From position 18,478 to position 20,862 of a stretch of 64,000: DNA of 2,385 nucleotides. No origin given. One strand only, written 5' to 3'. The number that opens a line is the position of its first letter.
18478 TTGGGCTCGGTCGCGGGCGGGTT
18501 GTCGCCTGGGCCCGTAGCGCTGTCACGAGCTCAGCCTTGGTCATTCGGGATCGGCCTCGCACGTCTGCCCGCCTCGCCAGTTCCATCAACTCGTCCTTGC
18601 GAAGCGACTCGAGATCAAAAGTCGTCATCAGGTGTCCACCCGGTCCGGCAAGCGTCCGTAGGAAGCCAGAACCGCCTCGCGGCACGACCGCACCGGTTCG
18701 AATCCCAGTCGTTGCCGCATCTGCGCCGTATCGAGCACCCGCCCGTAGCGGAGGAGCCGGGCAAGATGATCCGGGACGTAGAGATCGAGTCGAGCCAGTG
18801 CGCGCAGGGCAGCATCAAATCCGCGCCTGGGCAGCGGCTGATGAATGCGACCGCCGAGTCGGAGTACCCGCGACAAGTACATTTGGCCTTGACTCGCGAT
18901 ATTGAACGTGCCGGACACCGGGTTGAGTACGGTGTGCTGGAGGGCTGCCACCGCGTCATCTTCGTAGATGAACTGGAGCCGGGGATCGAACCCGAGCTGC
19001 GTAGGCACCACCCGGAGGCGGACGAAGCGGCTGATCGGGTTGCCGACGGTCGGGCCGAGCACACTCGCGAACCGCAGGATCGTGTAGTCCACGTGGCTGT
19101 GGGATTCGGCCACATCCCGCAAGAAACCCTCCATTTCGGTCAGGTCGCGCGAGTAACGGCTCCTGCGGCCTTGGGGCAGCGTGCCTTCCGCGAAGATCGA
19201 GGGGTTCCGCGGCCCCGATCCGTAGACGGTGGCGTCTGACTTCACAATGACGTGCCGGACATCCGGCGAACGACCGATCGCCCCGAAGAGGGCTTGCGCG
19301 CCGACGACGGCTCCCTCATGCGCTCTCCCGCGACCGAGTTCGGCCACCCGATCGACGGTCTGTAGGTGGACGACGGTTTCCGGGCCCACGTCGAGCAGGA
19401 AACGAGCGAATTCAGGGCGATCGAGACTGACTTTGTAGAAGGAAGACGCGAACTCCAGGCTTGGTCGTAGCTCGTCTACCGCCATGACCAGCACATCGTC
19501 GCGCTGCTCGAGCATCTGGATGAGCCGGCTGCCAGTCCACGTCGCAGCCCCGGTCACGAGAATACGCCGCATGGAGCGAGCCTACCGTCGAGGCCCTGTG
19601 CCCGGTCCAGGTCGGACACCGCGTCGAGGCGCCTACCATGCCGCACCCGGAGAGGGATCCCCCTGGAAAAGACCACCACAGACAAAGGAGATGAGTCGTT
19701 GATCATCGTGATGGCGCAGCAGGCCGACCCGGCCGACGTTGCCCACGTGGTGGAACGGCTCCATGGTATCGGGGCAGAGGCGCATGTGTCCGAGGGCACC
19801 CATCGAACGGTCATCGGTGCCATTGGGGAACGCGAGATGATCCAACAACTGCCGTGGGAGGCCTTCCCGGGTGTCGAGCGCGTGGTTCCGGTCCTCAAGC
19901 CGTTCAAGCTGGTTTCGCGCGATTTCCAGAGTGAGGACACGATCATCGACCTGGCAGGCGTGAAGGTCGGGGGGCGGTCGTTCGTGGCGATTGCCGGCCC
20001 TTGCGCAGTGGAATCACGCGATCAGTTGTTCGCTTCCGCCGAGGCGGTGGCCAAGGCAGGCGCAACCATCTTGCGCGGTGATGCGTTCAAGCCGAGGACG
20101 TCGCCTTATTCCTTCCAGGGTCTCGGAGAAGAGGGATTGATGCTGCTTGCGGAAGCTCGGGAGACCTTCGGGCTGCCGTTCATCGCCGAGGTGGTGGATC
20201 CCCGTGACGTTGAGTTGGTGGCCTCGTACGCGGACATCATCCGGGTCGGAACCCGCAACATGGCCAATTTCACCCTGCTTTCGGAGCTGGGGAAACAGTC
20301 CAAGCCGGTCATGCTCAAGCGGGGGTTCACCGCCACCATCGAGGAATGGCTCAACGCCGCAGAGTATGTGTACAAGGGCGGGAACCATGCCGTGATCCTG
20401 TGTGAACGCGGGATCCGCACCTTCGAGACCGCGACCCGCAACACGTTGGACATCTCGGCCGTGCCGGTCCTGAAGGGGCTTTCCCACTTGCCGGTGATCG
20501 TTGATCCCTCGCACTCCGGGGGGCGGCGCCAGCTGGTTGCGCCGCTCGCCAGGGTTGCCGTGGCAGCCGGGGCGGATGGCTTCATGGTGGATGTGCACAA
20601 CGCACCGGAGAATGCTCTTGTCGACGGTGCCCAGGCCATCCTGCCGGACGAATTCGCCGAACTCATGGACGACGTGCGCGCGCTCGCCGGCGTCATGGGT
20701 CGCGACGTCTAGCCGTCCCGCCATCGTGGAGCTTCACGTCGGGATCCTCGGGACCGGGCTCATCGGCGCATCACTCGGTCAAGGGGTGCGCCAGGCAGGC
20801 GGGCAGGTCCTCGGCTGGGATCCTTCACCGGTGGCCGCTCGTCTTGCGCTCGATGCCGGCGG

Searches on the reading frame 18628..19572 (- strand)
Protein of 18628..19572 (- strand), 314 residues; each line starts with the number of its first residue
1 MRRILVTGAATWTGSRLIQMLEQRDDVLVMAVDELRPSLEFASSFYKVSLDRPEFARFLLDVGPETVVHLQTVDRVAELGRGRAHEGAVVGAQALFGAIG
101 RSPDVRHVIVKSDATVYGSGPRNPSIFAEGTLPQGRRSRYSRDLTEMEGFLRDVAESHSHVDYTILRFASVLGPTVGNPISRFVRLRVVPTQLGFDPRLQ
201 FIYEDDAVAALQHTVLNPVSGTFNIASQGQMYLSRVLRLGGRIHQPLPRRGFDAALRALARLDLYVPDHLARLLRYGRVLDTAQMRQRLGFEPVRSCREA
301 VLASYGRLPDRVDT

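Call 71: search_protein_families(library=pfam, proteins=[window:18628-19572:-], max_evalue=0.0001)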
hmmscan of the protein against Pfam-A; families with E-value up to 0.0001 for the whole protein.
window:18628-19572:- (314 aa): 1 family
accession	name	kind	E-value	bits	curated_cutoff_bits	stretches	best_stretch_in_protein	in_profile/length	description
PF01370.27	Epimerase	-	1.7e-17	64.1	20.9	1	4-226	1-240/240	NAD dependent epimerase/dehydratase family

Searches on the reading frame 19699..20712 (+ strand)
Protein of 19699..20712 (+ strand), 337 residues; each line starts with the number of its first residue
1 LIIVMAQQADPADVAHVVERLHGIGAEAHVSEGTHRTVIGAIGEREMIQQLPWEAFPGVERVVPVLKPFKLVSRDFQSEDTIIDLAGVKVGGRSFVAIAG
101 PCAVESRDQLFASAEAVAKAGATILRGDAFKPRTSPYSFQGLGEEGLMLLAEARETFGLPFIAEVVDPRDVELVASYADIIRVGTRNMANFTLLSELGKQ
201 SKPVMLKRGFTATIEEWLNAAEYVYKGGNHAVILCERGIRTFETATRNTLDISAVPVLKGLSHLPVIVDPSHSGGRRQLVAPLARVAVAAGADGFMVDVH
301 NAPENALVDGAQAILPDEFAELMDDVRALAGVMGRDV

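Call 3: search_protein_families(library=pfam, proteins=[window:19699-20712:+], max_evalue=0.01)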
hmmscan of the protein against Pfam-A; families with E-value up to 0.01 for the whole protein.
window:19699-20712:+ (337 aa): 3 families
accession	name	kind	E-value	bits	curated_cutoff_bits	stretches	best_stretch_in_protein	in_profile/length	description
PF00793.26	DAHP_synth_1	-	1.4e-76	257.4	25.5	1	87-323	9-261/270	DAHP synthetase I family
PF18152.6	DAHP_snth_FXD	-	1.4e-21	76.5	27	1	1-67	1-67/67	DAHP synthase ferredoxin-like domain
PF03102.20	NeuB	-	2.1e-08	34.4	22.1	1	142-335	53-238/241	NeuB family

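Call 4: search_protein_families(library=ncbifam, proteins=[window:19699-20712:+], max_evalue=0.01)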
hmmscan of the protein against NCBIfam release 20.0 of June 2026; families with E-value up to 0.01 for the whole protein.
window:19699-20712:+ (337 aa): 9 families
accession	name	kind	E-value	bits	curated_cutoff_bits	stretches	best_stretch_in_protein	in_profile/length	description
NF006421.0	PRK08673.1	subfamily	7.6e-146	485.7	335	1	1-336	1-336/338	3-deoxy-7-phosphoheptulonate synthase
NF041229.1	BagF_FevY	exception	2.5e-124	414.9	700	1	5-327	1-323/340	phospho-2-dehydro-3-deoxyheptonate aldolase BagF/FevY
TIGR01361.1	DAHP_synth_Bsub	equivalog_domain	7.2e-116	386.1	267.75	1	71-328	2-259/260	3-deoxy-7-phosphoheptulonate synthase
NF009239.0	PRK12595.1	equivalog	2.6e-107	358.9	279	1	71-330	95-354/360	bifunctional 3-deoxy-7-phosphoheptulonate synthase/chorismate mutase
NF009933.0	PRK13396.1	subfamily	4.7e-107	358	486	1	1-335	1-343/352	3-deoxy-7-phosphoheptulonate synthase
NF003543.0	PRK05198.1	equivalog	2.5e-32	112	242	1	91-332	13-270/273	3-deoxy-8-phosphooctulonate synthase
TIGR01362.1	KDO8P_synth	equivalog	4.1e-32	111.4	314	1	94-331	2-254/258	3-deoxy-8-phosphooctulonate synthase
NF009109.0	PRK12457.1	equivalog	5.7e-22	78.3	457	1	132-331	60-270/281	3-deoxy-8-phosphooctulonate synthase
TIGR03586.1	PseI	equivalog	0.00073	18.8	340.25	1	158-334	90-258/327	pseudaminic acid synthase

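Call 34: find_homologous_proteins(query=window:19699-20712:+, max_evalue=1e-40)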
Query window:19699-20712:+ (337 aa): 8000 proteins with E <= 1e-40 among 8000 candidates; the best 120 are listed.
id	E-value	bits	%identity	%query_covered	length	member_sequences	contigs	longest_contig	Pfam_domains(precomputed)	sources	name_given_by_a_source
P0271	8.0e-204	694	94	100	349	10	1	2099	PF03102.21,PF18152.7,PF00793.27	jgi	jgi:3-deoxy-7-phosphoheptulonate synthase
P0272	1.7e-196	670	90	100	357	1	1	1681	PF03102.21,PF18152.7,PF00793.27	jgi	-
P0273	3.6e-189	645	87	100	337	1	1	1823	PF03102.21,PF18152.7,PF00793.27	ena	-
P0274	1.1e-182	624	84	99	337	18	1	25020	PF03102.21,PF18152.7,PF00793.27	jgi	jgi:3-deoxy-7-phosphoheptulonate synthase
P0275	4.3e-182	622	83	99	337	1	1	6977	PF03102.21,PF18152.7,PF00793.27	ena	-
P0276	4.5e-182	622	84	99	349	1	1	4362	PF03102.21,PF18152.7,PF00793.27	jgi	jgi:3-deoxy-7-phosphoheptulonate synthase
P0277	5.2e-182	622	83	100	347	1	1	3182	PF03102.21,PF18152.7,PF00793.27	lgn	-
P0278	5.3e-182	622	83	99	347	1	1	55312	PF03102.21,PF18152.7,PF00793.27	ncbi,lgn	-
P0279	8.1e-182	621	83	99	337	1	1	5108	PF03102.21,PF18152.7,PF00793.27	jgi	-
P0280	3.5e-181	619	83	99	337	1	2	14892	PF03102.21,PF18152.7,PF00793.27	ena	-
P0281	3.5e-181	619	82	100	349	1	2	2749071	PF03102.21,PF18152.7,PF00793.27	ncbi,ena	-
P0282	5.7e-181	619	82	100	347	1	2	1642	PF03102.21,PF18152.7,PF00793.27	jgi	-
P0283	5.7e-181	619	82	100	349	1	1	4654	PF03102.21,PF18152.7,PF00793.27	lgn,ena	-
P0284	6.4e-181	618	83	99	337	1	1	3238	PF03102.21,PF18152.7,PF00793.27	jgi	jgi:3-deoxy-7-phosphoheptulonate synthase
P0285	6.8e-181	618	83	99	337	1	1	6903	PF03102.21,PF18152.7,PF00793.27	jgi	-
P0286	7.5e-181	618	82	100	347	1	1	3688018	PF03102.21,PF18152.7,PF00793.27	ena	-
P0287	3.8e-180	616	82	99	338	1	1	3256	PF03102.21,PF18152.7,PF00793.27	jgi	jgi:3-deoxy-7-phosphoheptulonate synthase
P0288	1.6e-179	614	83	99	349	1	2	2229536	PF03102.21,PF18152.7,PF00793.27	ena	-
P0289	2.1e-179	613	82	99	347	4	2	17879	PF03102.21,PF18152.7,PF00793.27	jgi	-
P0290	2.4e-179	613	82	100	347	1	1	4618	PF03102.21,PF18152.7,PF00793.27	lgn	-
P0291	4.3e-179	612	83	99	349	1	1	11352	PF03102.21,PF18152.7,PF00793.27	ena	-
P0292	6.2e-179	612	81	99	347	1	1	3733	PF03102.21,PF18152.7,PF00793.27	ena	-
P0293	7.1e-179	612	81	100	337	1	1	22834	PF03102.21,PF18152.7,PF00793.27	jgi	-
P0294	8.0e-179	612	84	99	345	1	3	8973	PF03102.21,PF18152.7,PF00793.27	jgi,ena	-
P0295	1.5e-178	611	82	99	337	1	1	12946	PF03102.21,PF18152.7,PF00793.27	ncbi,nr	ncbi:MAG: 3-deoxy-7-phosphoheptulonate synthase [bacterium]|nr:3-deoxy-7-phosphoheptulonate synthase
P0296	2.6e-178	610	82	99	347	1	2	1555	PF03102.21,PF18152.7,PF00793.27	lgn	-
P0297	5.1e-178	609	81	99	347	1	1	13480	PF03102.21,PF18152.7,PF00793.27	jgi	-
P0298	5.3e-178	609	81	99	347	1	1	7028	PF03102.21,PF18152.7,PF00793.27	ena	-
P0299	1.2e-177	608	81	99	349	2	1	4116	PF03102.21,PF18152.7,PF00793.27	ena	-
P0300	1.3e-177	608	82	99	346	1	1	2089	PF03102.21,PF18152.7,PF00793.27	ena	-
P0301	2.2e-177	607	81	99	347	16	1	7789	PF03102.21,PF18152.7,PF00793.27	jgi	-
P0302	3.4e-177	606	81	99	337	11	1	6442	PF03102.21,PF18152.7,PF00793.27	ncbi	-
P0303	3.5e-177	606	83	99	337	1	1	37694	PF03102.21,PF18152.7,PF00793.27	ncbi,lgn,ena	-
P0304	4.2e-177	606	82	99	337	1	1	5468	PF03102.21,PF18152.7,PF00793.27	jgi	jgi:3-deoxy-7-phosphoheptulonate synthase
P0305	5.0e-177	606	83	99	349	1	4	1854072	PF03102.21,PF18152.7,PF00793.27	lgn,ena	-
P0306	5.9e-177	605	81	99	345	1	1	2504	PF03102.21,PF18152.7,PF00793.27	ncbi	-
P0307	9.0e-177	605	82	99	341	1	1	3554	PF03102.21,PF18152.7,PF00793.27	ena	-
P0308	9.0e-177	605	82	100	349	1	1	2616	PF03102.21,PF18152.7,PF00793.27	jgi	jgi:3-deoxy-7-phosphoheptulonate synthase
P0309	9.7e-177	605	82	99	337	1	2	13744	PF03102.21,PF18152.7,PF00793.27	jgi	jgi:3-deoxy-7-phosphoheptulonate synthase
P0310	1.4e-176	604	83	99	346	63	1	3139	PF03102.21,PF18152.7,PF00793.27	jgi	jgi:3-deoxy-7-phosphoheptulonate synthase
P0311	1.4e-176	604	82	99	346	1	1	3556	PF03102.21,PF18152.7,PF00793.27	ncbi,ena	-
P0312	1.5e-176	604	81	96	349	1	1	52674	PF03102.21,PF18152.7,PF00793.27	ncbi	-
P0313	1.8e-176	604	81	99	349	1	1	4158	PF03102.21,PF18152.7,PF00793.27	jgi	jgi:3-deoxy-7-phosphoheptulonate synthase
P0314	2.5e-176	603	82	100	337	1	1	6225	PF03102.21,PF18152.7,PF00793.27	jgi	-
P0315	3.4e-176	603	81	99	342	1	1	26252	PF03102.21,PF18152.7,PF00793.27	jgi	jgi:3-deoxy-7-phosphoheptulonate synthase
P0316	3.8e-176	603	82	99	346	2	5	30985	PF03102.21,PF18152.7,PF00793.27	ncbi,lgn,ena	-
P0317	3.8e-176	603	81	99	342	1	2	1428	PF03102.21,PF18152.7,PF00793.27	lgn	-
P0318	4.3e-176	603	82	100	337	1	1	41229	PF03102.21,PF18152.7,PF00793.27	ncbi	-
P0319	5.0e-176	602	81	99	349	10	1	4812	PF03102.21,PF18152.7,PF00793.27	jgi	jgi:3-deoxy-7-phosphoheptulonate synthase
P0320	5.6e-176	602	82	99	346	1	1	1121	PF03102.21,PF18152.7,PF00793.27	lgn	-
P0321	7.5e-176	602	82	99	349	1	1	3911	PF03102.21,PF18152.7,PF00793.27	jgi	jgi:3-deoxy-7-phosphoheptulonate synthase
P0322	1.0e-175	601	82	100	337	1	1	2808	PF03102.21,PF18152.7,PF00793.27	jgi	jgi:3-deoxy-7-phosphoheptulonate synthase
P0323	1.0e-175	601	81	99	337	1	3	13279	PF03102.21,PF18152.7,PF00793.27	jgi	jgi:3-deoxy-7-phosphoheptulonate synthase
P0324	2.1e-175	600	82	99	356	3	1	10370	PF03102.21,PF18152.7,PF00793.27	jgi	jgi:3-deoxy-7-phosphoheptulonate synthase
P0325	4.9e-175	599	81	99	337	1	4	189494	PF03102.21,PF18152.7,PF00793.27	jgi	jgi:3-deoxy-7-phosphoheptulonate synthase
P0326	5.6e-175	599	81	99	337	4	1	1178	PF03102.21,PF18152.7,PF00793.27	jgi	jgi:3-deoxy-7-phosphoheptulonate synthase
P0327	5.6e-175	599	81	99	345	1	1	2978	PF03102.21,PF18152.7,PF00793.27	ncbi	-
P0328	7.8e-175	598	79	100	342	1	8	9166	PF03102.21,PF18152.7,PF00793.27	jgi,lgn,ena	-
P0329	7.8e-175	598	82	99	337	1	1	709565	PF03102.21,PF18152.7,PF00793.27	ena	-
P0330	8.4e-175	598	81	99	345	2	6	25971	PF03102.21,PF18152.7,PF00793.27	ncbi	-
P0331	8.8e-175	598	81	99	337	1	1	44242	PF03102.21,PF18152.7,PF00793.27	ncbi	-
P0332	1.1e-174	598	80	99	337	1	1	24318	PF03102.21,PF18152.7,PF00793.27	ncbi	-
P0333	1.6e-174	597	80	100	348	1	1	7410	PF03102.21,PF18152.7,PF00793.27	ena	-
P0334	1.8e-174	597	81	99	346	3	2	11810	PF03102.21,PF18152.7,PF00793.27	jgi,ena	jgi:3-deoxy-7-phosphoheptulonate synthase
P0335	2.4e-174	597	81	99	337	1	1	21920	PF03102.21,PF18152.7,PF00793.27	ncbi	-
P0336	2.5e-174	597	81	99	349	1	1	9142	PF03102.21,PF18152.7,PF00793.27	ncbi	-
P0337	2.7e-174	597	81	99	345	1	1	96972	PF03102.21,PF18152.7,PF00793.27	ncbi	-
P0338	2.9e-174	597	81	99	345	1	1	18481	PF03102.21,PF18152.7,PF00793.27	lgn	-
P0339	3.7e-174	596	81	99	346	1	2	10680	PF03102.21,PF18152.7,PF00793.27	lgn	-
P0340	5.2e-174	596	81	99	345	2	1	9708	PF03102.21,PF18152.7,PF00793.27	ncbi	-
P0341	7.0e-174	595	81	99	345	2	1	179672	PF03102.21,PF18152.7,PF00793.27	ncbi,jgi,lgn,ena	-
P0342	7.0e-174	595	80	100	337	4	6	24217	PF03102.21,PF18152.7,PF00793.27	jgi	-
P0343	7.6e-174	595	81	99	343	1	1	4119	PF18152.7,PF00793.27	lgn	-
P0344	7.7e-174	595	82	98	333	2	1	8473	PF03102.21,PF18152.7,PF00793.27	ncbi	-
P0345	8.3e-174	595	81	99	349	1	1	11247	PF03102.21,PF18152.7,PF00793.27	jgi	jgi:3-deoxy-7-phosphoheptulonate synthase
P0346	1.3e-173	594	80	99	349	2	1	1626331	PF03102.21,PF18152.7,PF00793.27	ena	-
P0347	1.5e-173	594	80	100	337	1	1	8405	PF03102.21,PF18152.7,PF00793.27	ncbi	-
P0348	2.5e-173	593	81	99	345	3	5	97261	PF03102.21,PF18152.7,PF00793.27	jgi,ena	-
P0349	4.6e-173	593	81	99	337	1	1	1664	PF03102.21,PF18152.7,PF00793.27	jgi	jgi:3-deoxy-7-phosphoheptulonate synthase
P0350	6.2e-173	592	81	99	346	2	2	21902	PF03102.21,PF18152.7,PF00793.27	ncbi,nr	ncbi:MAG: 3-deoxy-7-phosphoheptulonate synthase [Acidimicrobiia bacterium]|nr:3-deoxy-7-phosphoheptu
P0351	8.3e-173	592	80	99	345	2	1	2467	PF03102.21,PF18152.7,PF00793.27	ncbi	-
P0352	9.8e-173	592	82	99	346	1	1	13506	PF03102.21,PF18152.7,PF00793.27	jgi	jgi:3-deoxy-7-phosphoheptulonate synthase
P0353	1.8e-172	591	80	99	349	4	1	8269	PF03102.21,PF18152.7,PF00793.27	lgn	-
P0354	2.6e-172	590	79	99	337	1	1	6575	PF03102.21,PF18152.7,PF00793.27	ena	-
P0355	3.8e-172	590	79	99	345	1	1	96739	PF03102.21,PF18152.7,PF00793.27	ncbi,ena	-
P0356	3.9e-172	590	80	99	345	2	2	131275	PF03102.21,PF18152.7,PF00793.27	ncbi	-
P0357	4.1e-172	589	79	99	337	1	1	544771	PF03102.21,PF18152.7,PF00793.27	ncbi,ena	-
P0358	4.2e-172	589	80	99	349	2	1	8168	PF03102.21,PF18152.7,PF00793.27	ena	-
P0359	4.5e-172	589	80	99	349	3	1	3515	PF03102.21,PF18152.7,PF00793.27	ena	-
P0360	4.5e-172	589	79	100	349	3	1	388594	PF03102.21,PF18152.7,PF00793.27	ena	-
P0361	4.7e-172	589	80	99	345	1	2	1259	PF03102.21,PF18152.7,PF00793.27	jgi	jgi:3-deoxy-7-phosphoheptulonate synthase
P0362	4.8e-172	589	79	99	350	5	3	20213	PF03102.21,PF18152.7,PF00793.27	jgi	-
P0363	4.9e-172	589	80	99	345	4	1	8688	PF03102.21,PF18152.7,PF00793.27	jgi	jgi:3-deoxy-7-phosphoheptulonate synthase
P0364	5.7e-172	589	80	98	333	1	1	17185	PF03102.21,PF18152.7,PF00793.27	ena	-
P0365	7.0e-172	589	80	99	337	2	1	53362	PF03102.21,PF18152.7,PF00793.27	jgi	-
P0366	7.1e-172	589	80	99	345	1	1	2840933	PF03102.21,PF18152.7,PF00793.27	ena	-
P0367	8.3e-172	588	80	98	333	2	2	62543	PF03102.21,PF18152.7,PF00793.27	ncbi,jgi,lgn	-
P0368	8.3e-172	588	79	99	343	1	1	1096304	PF03102.21,PF18152.7,PF00793.27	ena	-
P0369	9.5e-172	588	81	99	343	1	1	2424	PF03102.21,PF18152.7,PF00793.27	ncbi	-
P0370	1.1e-171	588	78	99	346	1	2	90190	PF03102.21,PF18152.7,PF00793.27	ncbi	-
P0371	1.3e-171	588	80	99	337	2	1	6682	PF03102.21,PF18152.7,PF00793.27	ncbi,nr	ncbi:MAG: 3-deoxy-7-phosphoheptulonate synthase [Acidimicrobiia bacterium]|nr:3-deoxy-7-phosphoheptu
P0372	1.8e-171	587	79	99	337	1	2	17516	PF03102.21,PF18152.7,PF00793.27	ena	-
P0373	1.8e-171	587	80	99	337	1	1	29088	PF03102.21,PF18152.7,PF00793.27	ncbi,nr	ncbi:MAG: 3-deoxy-7-phosphoheptulonate synthase [Acidimicrobiia bacterium]|nr:3-deoxy-7-phosphoheptu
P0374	2.0e-171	587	80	99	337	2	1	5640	PF03102.21,PF18152.7,PF00793.27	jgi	jgi:3-deoxy-7-phosphoheptulonate synthase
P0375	2.0e-171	587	80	99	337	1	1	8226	PF03102.21,PF18152.7,PF00793.27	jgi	-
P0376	2.1e-171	587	80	99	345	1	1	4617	PF03102.21,PF18152.7,PF00793.27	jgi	-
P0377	2.2e-171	587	79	99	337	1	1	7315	PF03102.21,PF18152.7,PF00793.27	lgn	-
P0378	2.2e-171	587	80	99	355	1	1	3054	PF03102.21,PF18152.7,PF00793.27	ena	-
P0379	2.3e-171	587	78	99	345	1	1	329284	PF03102.21,PF18152.7,PF00793.27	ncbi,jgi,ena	jgi:3-deoxy-7-phosphoheptulonate synthase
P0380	2.5e-171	587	79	99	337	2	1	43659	PF03102.21,PF18152.7,PF00793.27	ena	-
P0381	2.5e-171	587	79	99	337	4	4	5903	PF03102.21,PF18152.7,PF00793.27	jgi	jgi:3-deoxy-7-phosphoheptulonate synthase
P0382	2.5e-171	587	81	99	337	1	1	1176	PF03102.21,PF18152.7,PF00793.27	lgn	-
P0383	3.8e-171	586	81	99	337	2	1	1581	PF03102.21,PF18152.7,PF00793.27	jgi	jgi:3-deoxy-7-phosphoheptulonate synthase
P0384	3.9e-171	586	80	99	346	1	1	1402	PF03102.21,PF18152.7,PF00793.27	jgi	jgi:3-deoxy-7-phosphoheptulonate synthase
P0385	4.3e-171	586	79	99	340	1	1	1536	PF03102.21,PF18152.7,PF00793.27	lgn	-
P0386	5.2e-171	586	80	99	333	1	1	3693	PF03102.21,PF18152.7,PF00793.27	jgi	jgi:3-deoxy-7-phosphoheptulonate synthase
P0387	6.5e-171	586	79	100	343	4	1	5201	PF03102.21,PF18152.7,PF00793.27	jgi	jgi:3-deoxy-7-phosphoheptulonate synthase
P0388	6.9e-171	585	79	98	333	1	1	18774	PF03102.21,PF18152.7,PF00793.27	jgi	jgi:3-deoxy-7-phosphoheptulonate synthase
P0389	7.0e-171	585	80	99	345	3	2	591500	PF03102.21,PF18152.7,PF00793.27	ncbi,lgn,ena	ncbi:MAG: 3-deoxy-7-phosphoheptulonate synthase [Acidimicrobiia bacterium]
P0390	7.9e-171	585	78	99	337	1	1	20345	PF03102.21,PF18152.7,PF00793.27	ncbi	ncbi:MAG: 3-deoxy-7-phosphoheptulonate synthase [Actinomycetota bacterium]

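Call 47: find_encoding_contigs(protein=P0278, flank=10000, max_places=2)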
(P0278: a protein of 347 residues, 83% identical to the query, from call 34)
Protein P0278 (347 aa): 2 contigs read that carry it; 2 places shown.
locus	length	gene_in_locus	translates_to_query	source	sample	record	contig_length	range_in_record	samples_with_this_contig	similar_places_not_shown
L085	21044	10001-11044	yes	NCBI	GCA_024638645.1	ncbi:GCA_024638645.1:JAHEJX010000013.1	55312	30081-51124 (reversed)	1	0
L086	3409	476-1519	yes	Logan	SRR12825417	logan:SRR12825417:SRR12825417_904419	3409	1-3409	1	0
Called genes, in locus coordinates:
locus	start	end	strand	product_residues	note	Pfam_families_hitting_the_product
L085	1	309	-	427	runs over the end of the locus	PF01266:DAO (weak), PF07992:Pyr_redox_2 (weak), PF13450:NAD_binding_8 (weak), PF13738:Pyr_redox_3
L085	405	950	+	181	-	PF04542:Sigma70_r2, PF04545:Sigma70_r4 (weak), PF08281:Sigma70_r4_2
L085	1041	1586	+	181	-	PF02469:Fasciclin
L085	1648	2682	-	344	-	PF10094:DUF2332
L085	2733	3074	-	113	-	-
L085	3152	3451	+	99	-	-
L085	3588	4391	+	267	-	PF00296:Bac_luciferase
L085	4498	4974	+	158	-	PF04304:DUF454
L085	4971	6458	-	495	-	PF05103:DivIVA, PF28068:Scy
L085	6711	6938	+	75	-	PF12728:HTH_17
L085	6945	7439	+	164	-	-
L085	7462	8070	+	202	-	PF12804:NTP_transf_3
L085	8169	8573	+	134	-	PF14520:HHH_5 (faint), PF14229:DUF4332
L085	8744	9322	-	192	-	-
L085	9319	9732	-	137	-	PF13560:HTH_31, PF01381:HTH_3, PF12844:HTH_19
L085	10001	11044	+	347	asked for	PF18152:DAHP_snth_FXD, PF00793:DAHP_synth_1, PF03102:NeuB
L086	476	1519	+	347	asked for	PF18152:DAHP_snth_FXD, PF00793:DAHP_synth_1, PF03102:NeuB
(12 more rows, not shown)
